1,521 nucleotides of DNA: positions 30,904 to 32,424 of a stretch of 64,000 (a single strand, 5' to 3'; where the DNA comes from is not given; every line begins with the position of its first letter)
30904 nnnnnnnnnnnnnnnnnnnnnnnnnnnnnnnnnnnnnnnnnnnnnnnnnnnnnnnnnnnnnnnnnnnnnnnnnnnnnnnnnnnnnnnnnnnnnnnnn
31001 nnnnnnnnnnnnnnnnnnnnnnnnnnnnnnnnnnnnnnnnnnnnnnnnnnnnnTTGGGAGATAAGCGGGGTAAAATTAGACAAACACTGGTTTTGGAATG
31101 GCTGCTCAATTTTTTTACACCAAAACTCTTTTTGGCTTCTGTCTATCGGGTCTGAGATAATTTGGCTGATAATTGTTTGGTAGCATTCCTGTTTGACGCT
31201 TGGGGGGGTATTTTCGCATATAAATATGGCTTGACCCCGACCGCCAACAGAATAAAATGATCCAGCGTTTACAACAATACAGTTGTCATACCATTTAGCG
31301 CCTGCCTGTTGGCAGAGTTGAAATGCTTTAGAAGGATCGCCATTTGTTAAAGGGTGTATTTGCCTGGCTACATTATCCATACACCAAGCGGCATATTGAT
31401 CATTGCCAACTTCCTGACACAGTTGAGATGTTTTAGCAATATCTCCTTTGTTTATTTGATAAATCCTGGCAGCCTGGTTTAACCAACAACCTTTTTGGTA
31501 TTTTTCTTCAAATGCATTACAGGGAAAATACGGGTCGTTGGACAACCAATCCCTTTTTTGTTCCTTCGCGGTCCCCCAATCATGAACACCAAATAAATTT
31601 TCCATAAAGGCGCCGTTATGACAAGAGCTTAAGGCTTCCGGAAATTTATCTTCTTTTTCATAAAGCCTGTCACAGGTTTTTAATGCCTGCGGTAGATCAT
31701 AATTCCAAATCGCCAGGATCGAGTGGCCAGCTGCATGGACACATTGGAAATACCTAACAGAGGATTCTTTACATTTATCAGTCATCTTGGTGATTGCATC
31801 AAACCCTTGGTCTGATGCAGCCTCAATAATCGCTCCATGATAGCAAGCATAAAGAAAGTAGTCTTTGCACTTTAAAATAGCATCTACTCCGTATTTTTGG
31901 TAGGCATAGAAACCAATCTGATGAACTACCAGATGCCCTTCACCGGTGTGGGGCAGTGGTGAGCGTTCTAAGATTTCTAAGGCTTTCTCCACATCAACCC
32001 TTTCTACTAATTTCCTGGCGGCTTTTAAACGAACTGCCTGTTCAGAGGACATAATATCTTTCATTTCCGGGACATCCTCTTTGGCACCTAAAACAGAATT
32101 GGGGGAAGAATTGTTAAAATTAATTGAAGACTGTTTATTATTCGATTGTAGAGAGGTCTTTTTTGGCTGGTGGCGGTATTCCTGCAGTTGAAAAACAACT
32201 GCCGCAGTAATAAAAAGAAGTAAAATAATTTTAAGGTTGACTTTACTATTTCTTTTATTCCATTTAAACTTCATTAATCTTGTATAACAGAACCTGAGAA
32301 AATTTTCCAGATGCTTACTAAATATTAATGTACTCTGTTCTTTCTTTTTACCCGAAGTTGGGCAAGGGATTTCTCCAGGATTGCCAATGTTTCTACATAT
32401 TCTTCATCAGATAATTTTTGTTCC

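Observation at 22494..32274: Tandemly duplicated three-gene surface module: CxHGxGH-repeat protein, NPF-tail one-TM protein, and Cys-rich protein with PY-tail ending in QIIWDF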

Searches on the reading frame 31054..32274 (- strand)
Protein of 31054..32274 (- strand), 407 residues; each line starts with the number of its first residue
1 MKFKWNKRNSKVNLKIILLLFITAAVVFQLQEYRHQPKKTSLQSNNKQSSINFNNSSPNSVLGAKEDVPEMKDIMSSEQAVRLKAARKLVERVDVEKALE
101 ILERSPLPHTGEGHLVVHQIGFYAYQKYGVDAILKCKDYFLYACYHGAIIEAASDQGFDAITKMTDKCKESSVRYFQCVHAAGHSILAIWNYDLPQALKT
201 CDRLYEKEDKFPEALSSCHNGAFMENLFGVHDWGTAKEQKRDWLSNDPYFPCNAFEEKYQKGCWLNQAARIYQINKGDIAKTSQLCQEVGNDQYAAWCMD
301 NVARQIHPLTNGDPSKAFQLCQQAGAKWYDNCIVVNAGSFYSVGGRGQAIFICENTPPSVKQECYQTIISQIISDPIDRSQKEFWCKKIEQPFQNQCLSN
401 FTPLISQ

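Call 6: search_protein_families(library=pfam, proteins=[window:31054-32274:-], max_evalue=0.1)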
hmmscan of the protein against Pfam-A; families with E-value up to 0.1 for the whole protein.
window:31054-32274:- (407 aa): 0 families

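Call 10: search_protein_families(library=ncbifam, proteins=[window:31054-32274:-], max_evalue=0.1)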
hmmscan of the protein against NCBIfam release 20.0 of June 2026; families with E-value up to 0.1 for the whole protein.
window:31054-32274:- (407 aa): 0 families

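Call 11: find_homologous_proteins(query=window:31054-32274:-)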
Query window:31054-32274:- (407 aa): 421 proteins with E <= 0.001 among 1952 candidates; the best 120 are listed.
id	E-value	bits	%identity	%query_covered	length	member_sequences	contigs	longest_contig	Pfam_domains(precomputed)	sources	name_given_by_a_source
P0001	4.9e-283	956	100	100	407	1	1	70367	-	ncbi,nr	ncbi:hypothetical protein HYW46_03740 [Candidatus Daviesbacteria bacterium]|nr:hypothetical protein 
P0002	1.8e-199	681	82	83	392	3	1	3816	-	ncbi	-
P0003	1.4e-198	678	80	84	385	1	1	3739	-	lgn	-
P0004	6.6e-198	676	72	96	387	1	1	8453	-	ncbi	-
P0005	3.2e-197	674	77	86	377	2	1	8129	-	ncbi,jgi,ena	-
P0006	4.1e-197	673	74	95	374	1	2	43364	-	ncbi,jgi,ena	-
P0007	4.6e-197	673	72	98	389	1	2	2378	-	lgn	-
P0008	9.1e-197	672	78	86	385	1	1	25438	-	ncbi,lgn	-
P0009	1.2e-196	672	74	91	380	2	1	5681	-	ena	-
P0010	3.6e-196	670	71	98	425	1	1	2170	-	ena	-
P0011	4.0e-196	670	81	83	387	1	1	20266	-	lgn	-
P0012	9.3e-196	669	71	96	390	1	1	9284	-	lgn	-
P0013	9.4e-196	669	79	84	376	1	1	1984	-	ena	-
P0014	9.8e-196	669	79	83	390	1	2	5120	-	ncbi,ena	-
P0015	1.2e-195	668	78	86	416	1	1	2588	-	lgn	-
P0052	8.8e-192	656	69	96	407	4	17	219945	-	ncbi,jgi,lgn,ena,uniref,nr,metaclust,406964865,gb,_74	ncbi:MAG: hypothetical protein ACD_30C00112G0074 [uncultured bacterium]|uniref:Uncharacterized prote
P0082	1.1e-189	649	76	86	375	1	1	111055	-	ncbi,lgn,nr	ncbi:MAG: hypothetical protein Q7R49_03630 [Candidatus Daviesbacteria bacterium]|nr:hypothetical pro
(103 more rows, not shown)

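Call 13: find_encoding_contigs(protein=P0052, flank=10000, max_places=2)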
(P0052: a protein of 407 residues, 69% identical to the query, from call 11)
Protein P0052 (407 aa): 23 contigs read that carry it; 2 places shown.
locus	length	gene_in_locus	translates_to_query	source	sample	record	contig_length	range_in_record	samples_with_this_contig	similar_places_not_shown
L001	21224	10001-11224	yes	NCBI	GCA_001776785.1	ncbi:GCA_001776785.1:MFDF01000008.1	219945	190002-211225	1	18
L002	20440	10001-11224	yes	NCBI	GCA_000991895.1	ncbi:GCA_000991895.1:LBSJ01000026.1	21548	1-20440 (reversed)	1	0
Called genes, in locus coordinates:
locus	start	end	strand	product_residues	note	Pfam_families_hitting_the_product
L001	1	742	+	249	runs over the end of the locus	PF00119:ATP-synt_A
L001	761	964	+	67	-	PF00137:ATP-synt_C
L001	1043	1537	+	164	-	PF00430:ATP-synt_B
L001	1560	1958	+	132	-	PF00213:OSCP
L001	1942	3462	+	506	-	PF02874:ATP-synt_ab_N, PF00006:ATP-synt_ab, PF00306:ATP-synt_ab_C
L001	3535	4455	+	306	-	PF00231:ATP-synt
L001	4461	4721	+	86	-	-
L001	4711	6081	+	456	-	PF02874:ATP-synt_ab_N, PF00006:ATP-synt_ab, PF22919:ATP-synt_VA_C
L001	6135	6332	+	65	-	-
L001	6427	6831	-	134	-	PF02661:Fic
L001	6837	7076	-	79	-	PF04014:MazE_antitoxin (weak)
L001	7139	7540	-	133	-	-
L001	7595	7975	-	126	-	PF08327:AHSA1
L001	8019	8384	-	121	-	PF20393:Pro_CA_2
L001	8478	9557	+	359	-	-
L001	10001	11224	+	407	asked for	-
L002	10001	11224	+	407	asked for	-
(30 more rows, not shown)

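Call 14: find_encoding_contigs(protein=P0082, flank=10000, max_places=2)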
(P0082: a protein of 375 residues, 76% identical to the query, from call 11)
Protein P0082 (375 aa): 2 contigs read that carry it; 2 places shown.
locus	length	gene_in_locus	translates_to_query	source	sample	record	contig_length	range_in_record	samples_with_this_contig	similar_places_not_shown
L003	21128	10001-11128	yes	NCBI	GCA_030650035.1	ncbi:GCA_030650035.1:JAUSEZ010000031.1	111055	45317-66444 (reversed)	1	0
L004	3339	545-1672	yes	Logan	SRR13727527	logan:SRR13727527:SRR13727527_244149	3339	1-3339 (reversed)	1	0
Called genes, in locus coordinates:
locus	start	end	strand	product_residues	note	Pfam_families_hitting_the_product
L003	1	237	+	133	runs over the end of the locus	PF00213:OSCP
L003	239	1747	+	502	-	PF02874:ATP-synt_ab_N, PF00006:ATP-synt_ab, PF00306:ATP-synt_ab_C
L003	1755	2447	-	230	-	-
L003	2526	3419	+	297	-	PF00231:ATP-synt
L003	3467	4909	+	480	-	PF02874:ATP-synt_ab_N, PF00006:ATP-synt_ab, PF22919:ATP-synt_VA_C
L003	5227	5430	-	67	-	-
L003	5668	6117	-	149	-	PF02661:Fic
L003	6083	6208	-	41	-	-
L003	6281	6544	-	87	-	-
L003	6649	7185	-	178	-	-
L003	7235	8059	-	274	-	PF01026:TatD_DNase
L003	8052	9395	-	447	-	PF08245:Mur_ligase_M, PF02875:Mur_ligase_C, PF27239:FOL3_C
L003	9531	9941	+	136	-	PF02823:ATP-synt_DE_N, PF00401:ATP-synt_DE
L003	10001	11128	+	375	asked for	-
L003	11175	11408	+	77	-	-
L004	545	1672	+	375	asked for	-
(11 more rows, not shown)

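Call 15: search_solved_structures(query=window:31054-32274:-, max_evalue=10)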
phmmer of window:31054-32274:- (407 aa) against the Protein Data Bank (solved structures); distinct sequences matched with E-value up to 10: 4.
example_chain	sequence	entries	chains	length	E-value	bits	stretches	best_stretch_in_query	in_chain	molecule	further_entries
8sk7_A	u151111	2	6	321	0.95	11.7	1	178-224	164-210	Hemagglutinin HA1 chain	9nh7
6le7_A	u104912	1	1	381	0.97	11.6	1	290-339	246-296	Probable endochitinase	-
6ldu_A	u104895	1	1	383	0.98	11.6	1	290-339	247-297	Probable endochitinase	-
6le8_A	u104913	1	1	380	1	11.5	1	290-339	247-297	Probable endochitinase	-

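Call 23: find_related_loci(query=A1, collection=genome_contigs, flank=6000)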
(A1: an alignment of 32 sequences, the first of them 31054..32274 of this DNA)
Query A1 (407 aa) in genome_contigs; peptide patterns used: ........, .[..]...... (x = any residue, [..] = any of these).
69 stretches matched a pattern; 38 encode a relative of the query (tblastn E <= 1e-3); 38 distinct loci.
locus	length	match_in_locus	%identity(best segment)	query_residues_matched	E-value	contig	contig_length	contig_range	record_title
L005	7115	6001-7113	73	14-399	0e+0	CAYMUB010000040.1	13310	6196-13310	MAG TPA_asm: uncultured Gammaproteobacteria bacterium isolate binchicken_co203_488 genome assembly, contig: k141_2934695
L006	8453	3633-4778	72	14-405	0e+0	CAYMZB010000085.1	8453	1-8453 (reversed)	MAG TPA_asm: uncultured Gammaproteobacteria bacterium isolate binchicken_co203_489 genome assembly, contig: k141_1569268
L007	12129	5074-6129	78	57-407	0e+0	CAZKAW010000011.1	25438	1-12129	MAG TPA_asm: uncultured Gammaproteobacteria bacterium isolate binchicken_co38_470 genome assembly, contig: NODE_4019_len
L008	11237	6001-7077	76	54-404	0e+0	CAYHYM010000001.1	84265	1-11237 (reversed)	MAG TPA_asm: uncultured Gammaproteobacteria bacterium isolate ERP119705_co17_338 genome assembly, contig: NODE_191_lengt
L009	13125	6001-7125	70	13-406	0e+0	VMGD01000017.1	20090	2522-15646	MAG: Microgenomates group bacterium Gr01-1014_7 G01um10147_scaffold_789, whole genome shotgun sequence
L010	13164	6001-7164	69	15-404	0e+0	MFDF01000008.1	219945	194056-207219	MAG: Candidatus Daviesbacteria bacterium RIFCSPHIGHO2_12_FULL_37_16 rifcsphigho2_12_scaffold_22, whole genome shotgun se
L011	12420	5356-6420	75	39-402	0e+0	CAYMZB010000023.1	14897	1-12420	MAG TPA_asm: uncultured Gammaproteobacteria bacterium isolate binchicken_co203_489 genome assembly, contig: k141_2771183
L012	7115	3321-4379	77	52-399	0e+0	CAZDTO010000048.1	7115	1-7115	MAG TPA_asm: uncultured Gammaproteobacteria bacterium isolate binchicken_co38_474 genome assembly, contig: NODE_22295_le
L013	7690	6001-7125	71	15-404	0e+0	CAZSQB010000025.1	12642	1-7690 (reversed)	MAG TPA_asm: uncultured Gammaproteobacteria bacterium isolate SRP269290_co3_983 genome assembly, contig: NODE_5967_lengt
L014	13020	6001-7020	79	66-404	0e+0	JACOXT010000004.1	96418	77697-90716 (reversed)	MAG: Candidatus Levyibacteriota bacterium isolate NC_groundwater_160_Ag_S-0.1um_36_20 S4_GD2017_2_S1_scaffold_232, whole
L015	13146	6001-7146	71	9-406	0e+0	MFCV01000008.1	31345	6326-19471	MAG: Candidatus Daviesbacteria bacterium RIFCSPHIGHO2_02_FULL_36_13 rifcsphigho2_02_scaffold_1835, whole genome shotgun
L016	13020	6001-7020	77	66-404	0e+0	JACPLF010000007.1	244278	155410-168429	MAG: Candidatus Levyibacteriota bacterium isolate NC_groundwater_514_Ag_S-0.1um_37_12 S35_SO-1_scaffold_285247, whole ge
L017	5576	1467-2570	74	42-405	0e+0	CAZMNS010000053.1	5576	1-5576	MAG TPA_asm: uncultured Gammaproteobacteria bacterium isolate binchicken_co38_1180 genome assembly, contig: NODE_30561_l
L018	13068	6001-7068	75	46-404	0e+0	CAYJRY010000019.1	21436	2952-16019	MAG TPA_asm: uncultured Gammaproteobacteria bacterium isolate ERP125453_co1_466 genome assembly, contig: NODE_2339_lengt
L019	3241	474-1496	77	66-405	0e+0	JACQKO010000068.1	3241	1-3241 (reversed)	MAG: Candidatus Levyibacteriota bacterium isolate NC_groundwater_1179_Ag_S-0.1um_40_84 S_p1_S3_coassembly_k141_1861933,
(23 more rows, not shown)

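Call 26: predict_structure(alignment_id=A1)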
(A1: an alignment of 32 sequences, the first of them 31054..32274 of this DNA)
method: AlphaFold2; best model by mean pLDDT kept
length: 407 residues; sequences in the alignment: 32
mean_pLDDT: 85.5   pTM: 0.75
mean pLDDT of the five models: 85.5, 84.8, 84.8, 84.1, 83.0
residues with pLDDT >= 90: 253; 70-90: 94; 50-70: 27; < 50: 33
segments of 3 or more residues with pLDDT < 50: 36-64
pLDDT, mean of each block of 10 residues (from residue 1): 57 79 89 57 37 39 67 92 94 94 83 90 96 88 91 94 95 91 94 94 96 94 83 58 83 92 89 91 95 95 90 92 97 95 89 97 97 88 97 97 64
secondary structure, 60 per line:
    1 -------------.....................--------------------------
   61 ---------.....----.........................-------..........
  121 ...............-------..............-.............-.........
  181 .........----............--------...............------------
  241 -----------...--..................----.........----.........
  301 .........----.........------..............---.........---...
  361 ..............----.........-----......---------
elements in order: H14-34 H70-74 H79-103 H111-135 H143-156 H158-170 H172-189 H194-205 H214-228 H257-274 H279-287 H292-309 H314-322 H329-342 H346-354 H358-374 H379-387 H393-398

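Call 38: find_encoding_contigs(protein=P0001, flank=10000, max_places=1)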
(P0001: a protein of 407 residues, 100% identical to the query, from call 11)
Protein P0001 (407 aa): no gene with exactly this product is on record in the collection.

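Call 51: search_protein_representatives(alignment_id=A1)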
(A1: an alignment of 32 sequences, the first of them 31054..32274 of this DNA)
Query: 32 sequences, 381 profile positions. Proteins with E-value up to 0.001 (for the whole library): 5513; up to 1e-10: 3756; up to 1e-30: 816. The best 150 are listed.
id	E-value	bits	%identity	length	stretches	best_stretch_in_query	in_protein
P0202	1.7e-224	761.3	-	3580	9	88-375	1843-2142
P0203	4.4e-163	559.1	-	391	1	6-377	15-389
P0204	2.1e-162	556.9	-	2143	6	86-374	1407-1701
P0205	1.8e-130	451.8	-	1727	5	88-374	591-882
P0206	1.4e-126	439.0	-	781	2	41-377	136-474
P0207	4.4e-124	430.8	-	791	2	39-376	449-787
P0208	3.0e-123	428.0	-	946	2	30-377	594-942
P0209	3.3e-121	421.3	-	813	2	37-375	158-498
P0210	1.2e-120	419.4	-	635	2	39-309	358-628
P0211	1.4e-118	412.6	-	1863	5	87-376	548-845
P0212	1.9e-118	412.2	-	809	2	30-374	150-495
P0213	1.8e-117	409.0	-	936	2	37-370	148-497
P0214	5.4e-116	404.1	-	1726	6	88-282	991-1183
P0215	1.0e-114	400.0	-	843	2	46-377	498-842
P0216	7.1e-113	393.9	-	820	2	37-374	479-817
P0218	5.0e-99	348.3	-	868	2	63-369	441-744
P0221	9.3e-96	337.5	-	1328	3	66-375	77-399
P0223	6.2e-95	334.8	-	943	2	26-374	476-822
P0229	4.0e-87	309.1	-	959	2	60-351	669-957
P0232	2.2e-84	300.1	-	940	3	67-374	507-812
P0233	1.0e-80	288.1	-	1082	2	8-374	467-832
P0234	3.7e-80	286.2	-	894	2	15-373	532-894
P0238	1.2e-79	284.6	-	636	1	39-375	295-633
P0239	6.0e-79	282.2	-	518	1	46-375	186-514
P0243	5.7e-74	265.8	-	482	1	43-373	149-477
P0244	1.0e-73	265.0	-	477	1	31-375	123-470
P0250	6.6e-68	245.9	-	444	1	37-374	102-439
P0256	6.4e-65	236.0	-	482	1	32-375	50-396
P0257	8.1e-65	235.7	-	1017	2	70-375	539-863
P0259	1.4e-63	231.6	-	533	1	52-373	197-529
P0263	4.5e-63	230.0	-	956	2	88-376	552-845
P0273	2.9e-59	217.4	-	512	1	40-373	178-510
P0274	4.9e-59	216.7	-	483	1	36-376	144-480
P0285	6.4e-57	209.7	-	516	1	42-367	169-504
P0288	1.5e-56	208.5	-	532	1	53-374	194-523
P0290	6.8e-56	206.3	-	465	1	48-352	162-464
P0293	3.9e-55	203.8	-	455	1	41-347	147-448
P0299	3.2e-54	200.8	-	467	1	47-346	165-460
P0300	1.4e-53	198.8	-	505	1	66-377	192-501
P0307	3.2e-52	194.2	-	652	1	32-373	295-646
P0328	1.1e-49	185.9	-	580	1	76-357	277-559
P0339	1.4e-48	182.2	-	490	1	6-374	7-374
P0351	1.3e-47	179.1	-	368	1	53-354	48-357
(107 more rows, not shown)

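Call 52: search_protein_families(library=pfam, proteins=[P0204, P0221, P0233, P0257, P0238, P0307, P0328, P0239, P0259, P0273], max_evalue=0.01)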
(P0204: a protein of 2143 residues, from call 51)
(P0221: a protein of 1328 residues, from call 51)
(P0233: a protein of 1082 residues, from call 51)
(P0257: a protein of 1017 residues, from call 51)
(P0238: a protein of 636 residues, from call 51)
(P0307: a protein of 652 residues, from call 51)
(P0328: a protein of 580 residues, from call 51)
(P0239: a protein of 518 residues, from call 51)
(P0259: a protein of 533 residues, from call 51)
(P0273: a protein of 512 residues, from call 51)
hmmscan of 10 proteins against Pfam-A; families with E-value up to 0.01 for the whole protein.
P0204 (2143 aa): 0 families

P0221 (1328 aa): 0 families

P0233 (1082 aa): 2 families
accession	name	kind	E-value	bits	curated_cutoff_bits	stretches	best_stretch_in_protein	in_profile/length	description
PF13473.12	Cupredoxin_1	-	6.2e-12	45.9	27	2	991-1081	20-104/104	Cupredoxin-like domain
PF00127.26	Copper-bind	-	2e-08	35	21.2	1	871-949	13-83/99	Copper binding proteins, plastocyanin/azurin family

P0257 (1017 aa): 0 families

P0238 (636 aa): 0 families

P0307 (652 aa): 2 families
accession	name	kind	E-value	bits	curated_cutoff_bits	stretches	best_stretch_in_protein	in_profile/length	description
PF13385.13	Laminin_G_3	-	9.1e-19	68.5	27.6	1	98-287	1-151/151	Concanavalin A-like lectin/glucanases superfamily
PF16355.11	DUF4982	-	0.0071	16.7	23.9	0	210-239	12-41/61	Domain of unknown function (DUF4982)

P0328 (580 aa): 1 family
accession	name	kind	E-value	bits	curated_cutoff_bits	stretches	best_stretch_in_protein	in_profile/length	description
PF13473.12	Cupredoxin_1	-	0.00011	22.6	27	1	130-221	18-104/104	Cupredoxin-like domain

P0239 (518 aa): 1 family
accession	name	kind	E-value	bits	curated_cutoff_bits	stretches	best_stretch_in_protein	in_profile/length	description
PF13473.12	Cupredoxin_1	-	0.00025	21.5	27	1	30-129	10-103/104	Cupredoxin-like domain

P0259 (533 aa): 1 family
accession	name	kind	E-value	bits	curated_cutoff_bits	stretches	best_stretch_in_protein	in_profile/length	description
PF13473.12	Cupredoxin_1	-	2e-09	37.8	27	1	8-114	3-104/104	Cupredoxin-like domain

P0273 (512 aa): 1 family
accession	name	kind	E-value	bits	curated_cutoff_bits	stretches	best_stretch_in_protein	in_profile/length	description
PF13473.12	Cupredoxin_1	-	5.5e-06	26.8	27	1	11-114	8-104/104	Cupredoxin-like domain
